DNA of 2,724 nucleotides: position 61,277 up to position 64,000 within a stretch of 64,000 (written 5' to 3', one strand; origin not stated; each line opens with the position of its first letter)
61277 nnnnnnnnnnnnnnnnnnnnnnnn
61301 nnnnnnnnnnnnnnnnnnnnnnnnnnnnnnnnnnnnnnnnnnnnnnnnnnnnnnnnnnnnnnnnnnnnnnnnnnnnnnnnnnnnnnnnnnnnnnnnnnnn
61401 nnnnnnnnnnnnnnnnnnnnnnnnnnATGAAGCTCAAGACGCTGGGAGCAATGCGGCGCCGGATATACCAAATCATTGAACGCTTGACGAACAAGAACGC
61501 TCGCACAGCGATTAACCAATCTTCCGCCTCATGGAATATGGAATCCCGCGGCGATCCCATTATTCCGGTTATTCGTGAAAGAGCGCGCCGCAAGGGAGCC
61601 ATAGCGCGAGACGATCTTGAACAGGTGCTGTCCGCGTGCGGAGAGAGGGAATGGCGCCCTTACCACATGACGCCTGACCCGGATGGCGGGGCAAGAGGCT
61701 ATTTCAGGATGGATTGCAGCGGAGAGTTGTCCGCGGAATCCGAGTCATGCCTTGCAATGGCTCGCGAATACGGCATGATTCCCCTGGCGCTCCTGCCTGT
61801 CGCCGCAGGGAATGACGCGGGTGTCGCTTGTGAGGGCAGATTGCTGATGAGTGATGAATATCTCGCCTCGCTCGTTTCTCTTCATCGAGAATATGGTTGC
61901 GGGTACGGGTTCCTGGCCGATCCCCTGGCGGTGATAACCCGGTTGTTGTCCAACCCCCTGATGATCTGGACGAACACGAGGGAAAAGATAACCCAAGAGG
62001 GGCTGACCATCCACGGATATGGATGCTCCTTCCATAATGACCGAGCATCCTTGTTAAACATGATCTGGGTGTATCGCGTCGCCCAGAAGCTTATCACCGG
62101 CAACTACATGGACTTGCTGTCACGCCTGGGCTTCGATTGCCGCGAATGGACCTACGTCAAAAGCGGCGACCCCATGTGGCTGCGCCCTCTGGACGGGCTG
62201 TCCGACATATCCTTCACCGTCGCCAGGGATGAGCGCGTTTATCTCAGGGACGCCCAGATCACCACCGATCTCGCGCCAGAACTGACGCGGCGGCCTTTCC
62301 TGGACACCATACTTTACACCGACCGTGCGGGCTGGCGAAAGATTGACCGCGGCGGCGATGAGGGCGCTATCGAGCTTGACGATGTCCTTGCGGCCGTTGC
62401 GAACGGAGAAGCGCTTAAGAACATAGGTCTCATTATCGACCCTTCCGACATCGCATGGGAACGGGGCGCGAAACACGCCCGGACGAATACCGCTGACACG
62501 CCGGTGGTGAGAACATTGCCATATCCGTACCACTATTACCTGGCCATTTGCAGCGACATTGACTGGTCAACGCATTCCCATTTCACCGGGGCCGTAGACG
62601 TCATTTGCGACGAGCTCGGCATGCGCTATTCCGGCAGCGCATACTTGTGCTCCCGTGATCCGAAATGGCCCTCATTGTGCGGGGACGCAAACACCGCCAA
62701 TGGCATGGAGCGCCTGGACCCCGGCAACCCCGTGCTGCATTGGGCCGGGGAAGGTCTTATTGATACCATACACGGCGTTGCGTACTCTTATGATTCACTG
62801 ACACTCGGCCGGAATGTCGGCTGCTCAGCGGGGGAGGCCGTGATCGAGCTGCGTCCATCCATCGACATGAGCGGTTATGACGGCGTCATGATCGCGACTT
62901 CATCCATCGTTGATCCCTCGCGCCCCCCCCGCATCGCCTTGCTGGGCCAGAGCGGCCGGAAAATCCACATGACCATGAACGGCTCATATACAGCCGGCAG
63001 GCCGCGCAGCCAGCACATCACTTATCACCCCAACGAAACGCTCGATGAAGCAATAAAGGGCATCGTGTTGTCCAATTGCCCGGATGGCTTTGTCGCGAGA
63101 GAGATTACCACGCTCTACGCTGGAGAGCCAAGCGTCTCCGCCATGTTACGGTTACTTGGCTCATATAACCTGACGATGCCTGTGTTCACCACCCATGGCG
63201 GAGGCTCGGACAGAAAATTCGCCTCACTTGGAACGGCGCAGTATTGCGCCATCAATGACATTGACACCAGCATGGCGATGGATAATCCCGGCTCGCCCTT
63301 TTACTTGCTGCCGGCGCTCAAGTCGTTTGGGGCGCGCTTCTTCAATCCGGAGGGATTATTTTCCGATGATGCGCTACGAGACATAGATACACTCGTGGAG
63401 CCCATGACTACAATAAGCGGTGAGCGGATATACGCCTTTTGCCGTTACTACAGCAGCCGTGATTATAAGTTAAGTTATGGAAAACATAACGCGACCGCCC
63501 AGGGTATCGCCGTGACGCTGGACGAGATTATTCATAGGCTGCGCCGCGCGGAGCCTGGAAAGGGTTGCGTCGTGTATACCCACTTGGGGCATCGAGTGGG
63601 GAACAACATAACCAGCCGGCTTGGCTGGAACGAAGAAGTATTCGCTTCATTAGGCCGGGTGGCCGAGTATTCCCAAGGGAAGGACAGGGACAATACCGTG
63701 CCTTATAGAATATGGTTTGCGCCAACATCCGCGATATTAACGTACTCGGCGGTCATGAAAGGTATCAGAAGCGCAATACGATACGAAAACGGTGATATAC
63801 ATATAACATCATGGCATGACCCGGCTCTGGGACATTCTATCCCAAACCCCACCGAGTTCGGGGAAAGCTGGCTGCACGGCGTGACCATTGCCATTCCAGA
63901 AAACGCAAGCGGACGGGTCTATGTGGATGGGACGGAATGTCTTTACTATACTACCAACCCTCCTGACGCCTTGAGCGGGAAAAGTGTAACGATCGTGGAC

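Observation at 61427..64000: Giant uncharacterised ORF missing from the ORF track, translationally coupled to the sulfotransferase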

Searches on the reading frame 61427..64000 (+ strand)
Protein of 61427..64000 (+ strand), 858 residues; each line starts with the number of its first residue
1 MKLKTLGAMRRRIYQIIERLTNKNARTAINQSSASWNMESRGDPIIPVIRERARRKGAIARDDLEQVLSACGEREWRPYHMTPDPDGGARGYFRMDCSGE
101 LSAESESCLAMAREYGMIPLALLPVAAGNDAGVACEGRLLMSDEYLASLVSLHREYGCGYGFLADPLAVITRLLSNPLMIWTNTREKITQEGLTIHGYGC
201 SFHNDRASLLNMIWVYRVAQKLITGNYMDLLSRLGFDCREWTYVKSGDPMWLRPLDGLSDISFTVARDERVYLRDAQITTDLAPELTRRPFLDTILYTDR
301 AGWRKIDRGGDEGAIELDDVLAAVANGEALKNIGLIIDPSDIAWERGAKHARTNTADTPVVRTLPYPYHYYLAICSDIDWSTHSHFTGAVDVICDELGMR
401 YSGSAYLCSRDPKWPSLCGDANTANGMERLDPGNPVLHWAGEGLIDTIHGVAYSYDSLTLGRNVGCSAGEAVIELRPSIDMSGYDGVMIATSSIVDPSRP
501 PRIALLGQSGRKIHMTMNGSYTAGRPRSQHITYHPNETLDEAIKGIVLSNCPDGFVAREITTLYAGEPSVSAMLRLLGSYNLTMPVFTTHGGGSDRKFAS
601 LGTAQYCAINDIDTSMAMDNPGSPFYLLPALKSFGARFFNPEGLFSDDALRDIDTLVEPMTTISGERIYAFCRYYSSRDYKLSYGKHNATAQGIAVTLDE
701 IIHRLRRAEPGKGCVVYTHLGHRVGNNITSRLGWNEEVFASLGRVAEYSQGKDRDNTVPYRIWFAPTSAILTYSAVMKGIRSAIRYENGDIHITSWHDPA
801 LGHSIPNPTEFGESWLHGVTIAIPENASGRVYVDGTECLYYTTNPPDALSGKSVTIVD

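Call 4: search_protein_families(library=pfam, proteins=[window:61427-64000:+], max_evalue=0.01)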
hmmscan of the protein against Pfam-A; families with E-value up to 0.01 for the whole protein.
window:61427-64000:+ (858 aa): 0 families

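Call 5: search_solved_structures(query=window:61427-64000:+, max_evalue=1)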
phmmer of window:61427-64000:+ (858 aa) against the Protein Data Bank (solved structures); distinct sequences matched with E-value up to 1: 0.

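Call 7: find_homologous_proteins(query=window:61427-64000:+)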
Query window:61427-64000:+ (858 aa): 2 proteins with E <= 0.001 among 8000 candidates.
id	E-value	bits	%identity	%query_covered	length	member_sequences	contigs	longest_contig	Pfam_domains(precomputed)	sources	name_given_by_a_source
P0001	0.0e+0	2010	100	100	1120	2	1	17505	-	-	-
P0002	3.2e-147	510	35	89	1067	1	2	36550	-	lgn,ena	-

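Call 8: search_protein_families(library=ncbifam, proteins=[window:61427-64000:+], max_evalue=1)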
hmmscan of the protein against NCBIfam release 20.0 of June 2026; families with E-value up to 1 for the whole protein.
window:61427-64000:+ (858 aa): 0 families

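Call 10: find_encoding_contigs(protein=P0001, flank=10000)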
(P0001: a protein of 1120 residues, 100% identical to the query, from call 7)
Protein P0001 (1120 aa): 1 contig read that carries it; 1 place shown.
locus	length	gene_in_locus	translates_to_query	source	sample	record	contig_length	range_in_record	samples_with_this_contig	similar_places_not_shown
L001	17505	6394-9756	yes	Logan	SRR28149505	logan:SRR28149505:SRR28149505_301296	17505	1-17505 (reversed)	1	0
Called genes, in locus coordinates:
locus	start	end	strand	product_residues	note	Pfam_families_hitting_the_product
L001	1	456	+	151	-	?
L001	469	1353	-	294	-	PF01073:3Beta_HSD, PF01370:Epimerase, PF04321:RmlD_sub_bind, PF16363:GDP_Man_Dehyd, PF13460:NAD_binding_10 (weak), PF07993:NAD_binding_4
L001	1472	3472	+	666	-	PF13522:GATase_6, PF13537:GATase_7, PF00733:Asn_synthase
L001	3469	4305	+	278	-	PF01061:ABC2_membrane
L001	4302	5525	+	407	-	PF00005:ABC_tran, PF14524:Wzt_C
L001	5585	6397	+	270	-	PF00685:Sulfotransfer_1, PF13469:Sulfotransfer_3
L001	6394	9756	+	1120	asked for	-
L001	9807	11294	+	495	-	PF13469:Sulfotransfer_3 (faint), PF08241:Methyltransf_11 (weak), PF08242:Methyltransf_12 (weak), PF13649:Methyltransf_25 (weak), PF13847:Methyltransf_31 (weak)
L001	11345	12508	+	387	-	-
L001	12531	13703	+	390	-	PF13489:Methyltransf_23, PF13847:Methyltransf_31 (faint), PF08241:Methyltransf_11, PF08242:Methyltransf_12 (faint), PF13649:Methyltransf_25 (weak)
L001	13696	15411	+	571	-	PF00534:Glycos_transf_1 (weak), PF13692:Glyco_trans_1_4 (weak)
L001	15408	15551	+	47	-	-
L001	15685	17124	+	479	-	PF13439:Glyco_transf_4 (weak)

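Call 11: find_encoding_contigs(protein=P0002, flank=10000)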
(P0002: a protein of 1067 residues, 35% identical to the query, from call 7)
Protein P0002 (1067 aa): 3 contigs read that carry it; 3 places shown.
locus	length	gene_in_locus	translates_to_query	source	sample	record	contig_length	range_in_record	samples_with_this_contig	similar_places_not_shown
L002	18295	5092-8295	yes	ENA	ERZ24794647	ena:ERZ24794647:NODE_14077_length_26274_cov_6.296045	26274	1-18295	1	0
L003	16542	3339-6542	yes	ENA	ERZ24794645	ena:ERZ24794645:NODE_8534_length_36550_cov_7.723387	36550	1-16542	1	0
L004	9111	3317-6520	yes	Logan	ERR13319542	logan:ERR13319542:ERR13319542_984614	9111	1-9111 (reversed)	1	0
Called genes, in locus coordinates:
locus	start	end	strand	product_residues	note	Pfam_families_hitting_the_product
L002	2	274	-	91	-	?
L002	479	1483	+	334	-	PF01073:3Beta_HSD, PF01370:Epimerase, PF02719:Polysacc_synt_2, PF04321:RmlD_sub_bind, PF05368:NmrA, PF07993:NAD_binding_4, PF16363:GDP_Man_Dehyd, PF13460:NAD_binding_10, +1 more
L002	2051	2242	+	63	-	-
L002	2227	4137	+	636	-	PF13522:GATase_6, PF13537:GATase_7, PF00733:Asn_synthase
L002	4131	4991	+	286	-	PF01061:ABC2_membrane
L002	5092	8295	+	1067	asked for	-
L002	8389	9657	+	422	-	PF00005:ABC_tran, PF13304:AAA_21 (faint), PF14524:Wzt_C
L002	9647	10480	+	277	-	PF01209:Ubie_methyltran, PF01739:CheR (faint), PF13489:Methyltransf_23, PF05175:MTS (weak), PF08241:Methyltransf_11, PF08242:Methyltransf_12, PF13649:Methyltransf_25, PF13847:Methyltransf_31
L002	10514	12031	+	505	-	-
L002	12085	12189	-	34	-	-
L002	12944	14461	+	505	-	PF13469:Sulfotransfer_3 (weak), PF08241:Methyltransf_11 (weak), PF08242:Methyltransf_12 (weak), PF13649:Methyltransf_25 (faint)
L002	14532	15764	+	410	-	-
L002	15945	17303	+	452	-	PF13524:Glyco_trans_1_2 (weak)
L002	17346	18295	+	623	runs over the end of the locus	PF13522:GATase_6, PF13537:GATase_7, PF00733:Asn_synthase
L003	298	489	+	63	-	-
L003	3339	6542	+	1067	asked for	-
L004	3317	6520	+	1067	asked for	-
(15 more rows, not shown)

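Call 17: search_protein_families(library=pfam, proteins=[P0001, P0002, L001:9807-11294:+, L001:11345-12508:+, L001:12531-13703:+, L001:13696-15411:+, L001:15685-17124:+], max_evalue=1)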
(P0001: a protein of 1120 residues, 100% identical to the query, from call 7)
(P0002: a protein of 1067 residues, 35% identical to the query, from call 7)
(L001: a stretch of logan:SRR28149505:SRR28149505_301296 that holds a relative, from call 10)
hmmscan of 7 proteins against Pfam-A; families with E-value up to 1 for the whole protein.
P0001 (1120 aa): 2 families
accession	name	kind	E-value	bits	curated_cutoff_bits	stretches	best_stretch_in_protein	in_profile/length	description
PF17210.9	SdrD_B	-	0.0059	17.2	29.7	1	1043-1089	30-75/112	SdrD B-like domain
PF13620.12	CarboxypepD_reg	-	0.0088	16.8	32.3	1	1026-1076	2-52/82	Carboxypeptidase regulatory-like domain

P0002 (1067 aa): 0 families

L001:9807-11294:+ (495 aa): 9 families
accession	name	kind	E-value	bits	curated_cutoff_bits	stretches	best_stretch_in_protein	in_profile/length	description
PF08242.18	Methyltransf_12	-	9e-08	33.2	30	1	338-421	1-92/98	Methyltransferase domain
PF08241.18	Methyltransf_11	-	1.7e-07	32.2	21.2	1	339-422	2-88/95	Methyltransferase domain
PF13469.12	Sulfotransfer_3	-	1.9e-06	28.7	27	1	6-120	1-149/216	Sulfotransferase family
PF13649.12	Methyltransf_25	-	6.2e-06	27.2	27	1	337-422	1-94/97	Methyltransferase domain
PF13847.12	Methyltransf_31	-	2e-05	24.7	27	1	337-423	7-103/145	Methyltransferase domain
PF13489.12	Methyltransf_23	-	0.00096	19.4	27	1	335-422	24-109/164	Methyltransferase domain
PF05175.20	MTS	-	0.055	13.5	23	1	335-423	33-128/170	Methyltransferase small domain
PF14555.12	UBA_4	-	0.077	13.2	21.8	1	215-236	2-23/43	UBA-like domain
PF00685.33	Sulfotransfer_1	-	0.11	12.3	22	0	7-118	4-112/255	Sulfotransferase domain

L001:11345-12508:+ (387 aa): 0 families

L001:12531-13703:+ (390 aa): 11 families
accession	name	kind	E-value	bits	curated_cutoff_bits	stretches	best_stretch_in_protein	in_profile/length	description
PF08241.18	Methyltransf_11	-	2e-11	44.8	21.2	1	115-200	1-94/95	Methyltransferase domain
PF13489.12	Methyltransf_23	-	3.2e-10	40.4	27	1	108-286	20-160/164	Methyltransferase domain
PF13649.12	Methyltransf_25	-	9.1e-08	33.1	27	1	114-197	1-97/97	Methyltransferase domain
PF13847.12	Methyltransf_31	-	7.7e-07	29.3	27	1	151-215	58-122/145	Methyltransferase domain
PF08242.18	Methyltransf_12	-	2.1e-05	25.6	30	1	115-198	1-97/98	Methyltransferase domain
PF01209.24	Ubie_methyltran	-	0.00017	21.5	20.1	1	154-201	104-151/233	ubiE/COQ5 methyltransferase family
PF05148.21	Methyltransf_8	-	0.049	13.9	27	1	158-201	114-156/219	Hypothetical methyltransferase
PF25541.1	TBCA_PH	-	0.06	13.5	27.8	1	322-366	62-106/139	PH domain-containing proteins, TBCA domain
PF22733.1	NNH1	-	0.079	13.5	27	1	75-135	59-120/177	NACHT N-terminal Helical domain 1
PF20922.3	Anamorsin_N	-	0.19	11.9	27.1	1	162-201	47-87/163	Anamorsin, N-terminal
PF03966.22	Trm112p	-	0.65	10.4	22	0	39-48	28-37/40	Trm112p-like protein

L001:13696-15411:+ (571 aa): 4 families
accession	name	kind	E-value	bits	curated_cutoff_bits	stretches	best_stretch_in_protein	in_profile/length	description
PF00534.26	Glycos_transf_1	-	1.4e-06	28.4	26.4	1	395-538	28-172/172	Glycosyl transferases group 1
PF13692.12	Glyco_trans_1_4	-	2.7e-06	28.1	27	1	393-524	13-142/142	Glycosyl transferases group 1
PF13524.12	Glyco_trans_1_2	-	0.004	17.6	25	1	477-551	68-141/144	Glycosyl transferase-like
PF17937.6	TetR_C_28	-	0.63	10.9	26.4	1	511-562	17-67/96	Tetracyclin repressor-like, C-terminal domain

L001:15685-17124:+ (479 aa): 2 families
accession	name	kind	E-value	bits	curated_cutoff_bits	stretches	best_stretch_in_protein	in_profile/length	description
PF13439.12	Glyco_transf_4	-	1.2e-06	29.1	28.5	1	146-314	9-169/170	Glycosyltransferase Family 4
PF13524.12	Glyco_trans_1_2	-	0.0013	19.1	25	1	420-467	95-143/144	Glycosyl transferase-like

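Call 18: find_related_loci(query=A1, collection=genome_contigs, flank=10000)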
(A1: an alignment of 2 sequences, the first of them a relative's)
Query A1 (1120 aa) in genome_contigs; peptide patterns used: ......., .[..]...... (x = any residue, [..] = any of these).
33 stretches matched a pattern; 1 encode a relative of the query (tblastn E <= 1e-3); 1 distinct loci.
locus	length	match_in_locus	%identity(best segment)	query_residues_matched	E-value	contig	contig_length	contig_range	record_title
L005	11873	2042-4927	27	86-1106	3e-66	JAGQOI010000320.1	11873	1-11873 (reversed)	MAG: Phycisphaerales bacterium isolate HKST-UBA10 k127_2302651, whole genome shotgun sequence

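Call 22: search_protein_families(library=pfam, proteins=[L005:69-1841:+, L005:1748-4951:+, L005:4977-6521:+, L005:6056-7501:+, L005:7547-9139:+, L005:9136-10353:+, L005:10011-11249:+, L005:942-1760:-], max_evalue=0.01)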
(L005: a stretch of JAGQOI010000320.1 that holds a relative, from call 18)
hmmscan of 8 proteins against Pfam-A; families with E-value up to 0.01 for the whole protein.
L005:69-1841:+ (590 aa): 0 families

L005:1748-4951:+ (1067 aa): 0 families

L005:4977-6521:+ (514 aa): 5 families
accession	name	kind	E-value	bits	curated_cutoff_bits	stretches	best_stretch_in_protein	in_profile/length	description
PF13469.12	Sulfotransfer_3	-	4.3e-06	27.6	27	1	26-60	2-36/216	Sulfotransferase family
PF08241.18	Methyltransf_11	-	0.00014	22.9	21.2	1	358-435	2-83/95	Methyltransferase domain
PF13489.12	Methyltransf_23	-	0.0011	19.2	27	1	355-486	25-158/164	Methyltransferase domain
PF08242.18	Methyltransf_12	-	0.0027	18.8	30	0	358-436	2-89/98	Methyltransferase domain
PF13649.12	Methyltransf_25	-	0.0065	17.6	27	0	356-436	1-90/97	Methyltransferase domain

L005:6056-7501:+ (481 aa): 0 families

L005:7547-9139:+ (530 aa): 1 family
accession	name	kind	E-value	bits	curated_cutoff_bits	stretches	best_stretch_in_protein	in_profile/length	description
PF00534.26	Glycos_transf_1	-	0.00099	19.1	26.4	1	358-452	26-120/172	Glycosyl transferases group 1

L005:9136-10353:+ (405 aa): 2 families
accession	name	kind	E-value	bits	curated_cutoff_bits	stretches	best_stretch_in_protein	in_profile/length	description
PF13524.12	Glyco_trans_1_2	-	8.9e-05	22.9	25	1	270-377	31-142/144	Glycosyl transferase-like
PF00534.26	Glycos_transf_1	-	0.0009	19.3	26.4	0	267-362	74-171/172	Glycosyl transferases group 1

L005:10011-11249:+ (412 aa): 5 families
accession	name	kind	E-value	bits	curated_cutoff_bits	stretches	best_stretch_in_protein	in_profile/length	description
PF01370.27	Epimerase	-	3.4e-26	92.6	20.9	1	117-347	2-240/240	NAD dependent epimerase/dehydratase family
PF01073.25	3Beta_HSD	-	5.1e-09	36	22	1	117-280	1-186/280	3-beta hydroxysteroid dehydrogenase/isomerase family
PF16363.11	GDP_Man_Dehyd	-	7.5e-08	32.6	27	1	118-280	2-188/332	GDP-mannose 4,6 dehydratase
PF04321.23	RmlD_sub_bind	-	7.5e-06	25.7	27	1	114-369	1-235/287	RmlD substrate binding domain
PF13460.12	NAD_binding_10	-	0.0044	17.3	27.2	0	120-249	1-128/184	NAD(P)H-binding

L005:942-1760:- (272 aa): 2 families
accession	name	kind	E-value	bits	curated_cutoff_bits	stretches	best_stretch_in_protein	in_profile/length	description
PF13469.12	Sulfotransfer_3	-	1.3e-11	45.6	27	1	12-219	3-213/216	Sulfotransferase family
PF00685.33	Sulfotransfer_1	-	2.4e-09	37.4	22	1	86-221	67-184/255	Sulfotransferase domain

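Call 30: search_solved_structures(query=A2, max_evalue=10, show_alignments=3)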
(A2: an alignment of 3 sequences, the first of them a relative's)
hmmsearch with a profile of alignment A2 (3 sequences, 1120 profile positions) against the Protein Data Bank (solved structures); distinct sequences matched with E-value up to 10: 16.
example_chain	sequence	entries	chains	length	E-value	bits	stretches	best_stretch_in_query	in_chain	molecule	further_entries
7on6_A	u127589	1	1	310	0.0059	17.6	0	1014-1041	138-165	SAKe6AE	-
9c39_I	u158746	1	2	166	0.77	10.6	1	470-574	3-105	gp127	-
6eaq_C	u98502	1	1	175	0.94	10.3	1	417-545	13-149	Low affinity immunoglobulin gamma Fc region receptor III-B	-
9xqs_C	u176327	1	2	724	1.2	10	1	130-260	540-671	PHIKZ128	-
5x8v_B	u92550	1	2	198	1.3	9.8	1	73-140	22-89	Thymidylate kinase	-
1t83_C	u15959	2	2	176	1.3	9.8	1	417-545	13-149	Low affinity immunoglobulin gamma Fc region receptor III-B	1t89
1fnl_A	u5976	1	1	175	1.3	9.8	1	417-544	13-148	LOW AFFINITY IMMUNOGLOBULIN GAMMA FC REGION RECEPTOR III-B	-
1e4j_A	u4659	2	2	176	1.3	9.8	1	417-544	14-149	LOW AFFINITY IMMUNOGLOBULIN GAMMA FC RECEPTOR III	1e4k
5xal_A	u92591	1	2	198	1.4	9.7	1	73-140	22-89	Thymidylate kinase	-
5x98_B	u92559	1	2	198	1.4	9.7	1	73-140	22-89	Thymidylate kinase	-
5x8k_A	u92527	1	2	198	1.4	9.7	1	73-140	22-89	Thymidylate kinase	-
5x7j_A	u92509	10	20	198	1.4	9.7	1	73-140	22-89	Thymidylate kinase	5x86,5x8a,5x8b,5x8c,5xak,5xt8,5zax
5x8j_A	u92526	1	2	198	1.6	9.5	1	73-140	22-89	Thymidylate kinase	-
5x8d_B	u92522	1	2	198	1.6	9.5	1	73-140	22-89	Thymidylate kinase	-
2zpa_A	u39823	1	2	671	1.8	9.4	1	985-1039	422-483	Uncharacterized protein ypfI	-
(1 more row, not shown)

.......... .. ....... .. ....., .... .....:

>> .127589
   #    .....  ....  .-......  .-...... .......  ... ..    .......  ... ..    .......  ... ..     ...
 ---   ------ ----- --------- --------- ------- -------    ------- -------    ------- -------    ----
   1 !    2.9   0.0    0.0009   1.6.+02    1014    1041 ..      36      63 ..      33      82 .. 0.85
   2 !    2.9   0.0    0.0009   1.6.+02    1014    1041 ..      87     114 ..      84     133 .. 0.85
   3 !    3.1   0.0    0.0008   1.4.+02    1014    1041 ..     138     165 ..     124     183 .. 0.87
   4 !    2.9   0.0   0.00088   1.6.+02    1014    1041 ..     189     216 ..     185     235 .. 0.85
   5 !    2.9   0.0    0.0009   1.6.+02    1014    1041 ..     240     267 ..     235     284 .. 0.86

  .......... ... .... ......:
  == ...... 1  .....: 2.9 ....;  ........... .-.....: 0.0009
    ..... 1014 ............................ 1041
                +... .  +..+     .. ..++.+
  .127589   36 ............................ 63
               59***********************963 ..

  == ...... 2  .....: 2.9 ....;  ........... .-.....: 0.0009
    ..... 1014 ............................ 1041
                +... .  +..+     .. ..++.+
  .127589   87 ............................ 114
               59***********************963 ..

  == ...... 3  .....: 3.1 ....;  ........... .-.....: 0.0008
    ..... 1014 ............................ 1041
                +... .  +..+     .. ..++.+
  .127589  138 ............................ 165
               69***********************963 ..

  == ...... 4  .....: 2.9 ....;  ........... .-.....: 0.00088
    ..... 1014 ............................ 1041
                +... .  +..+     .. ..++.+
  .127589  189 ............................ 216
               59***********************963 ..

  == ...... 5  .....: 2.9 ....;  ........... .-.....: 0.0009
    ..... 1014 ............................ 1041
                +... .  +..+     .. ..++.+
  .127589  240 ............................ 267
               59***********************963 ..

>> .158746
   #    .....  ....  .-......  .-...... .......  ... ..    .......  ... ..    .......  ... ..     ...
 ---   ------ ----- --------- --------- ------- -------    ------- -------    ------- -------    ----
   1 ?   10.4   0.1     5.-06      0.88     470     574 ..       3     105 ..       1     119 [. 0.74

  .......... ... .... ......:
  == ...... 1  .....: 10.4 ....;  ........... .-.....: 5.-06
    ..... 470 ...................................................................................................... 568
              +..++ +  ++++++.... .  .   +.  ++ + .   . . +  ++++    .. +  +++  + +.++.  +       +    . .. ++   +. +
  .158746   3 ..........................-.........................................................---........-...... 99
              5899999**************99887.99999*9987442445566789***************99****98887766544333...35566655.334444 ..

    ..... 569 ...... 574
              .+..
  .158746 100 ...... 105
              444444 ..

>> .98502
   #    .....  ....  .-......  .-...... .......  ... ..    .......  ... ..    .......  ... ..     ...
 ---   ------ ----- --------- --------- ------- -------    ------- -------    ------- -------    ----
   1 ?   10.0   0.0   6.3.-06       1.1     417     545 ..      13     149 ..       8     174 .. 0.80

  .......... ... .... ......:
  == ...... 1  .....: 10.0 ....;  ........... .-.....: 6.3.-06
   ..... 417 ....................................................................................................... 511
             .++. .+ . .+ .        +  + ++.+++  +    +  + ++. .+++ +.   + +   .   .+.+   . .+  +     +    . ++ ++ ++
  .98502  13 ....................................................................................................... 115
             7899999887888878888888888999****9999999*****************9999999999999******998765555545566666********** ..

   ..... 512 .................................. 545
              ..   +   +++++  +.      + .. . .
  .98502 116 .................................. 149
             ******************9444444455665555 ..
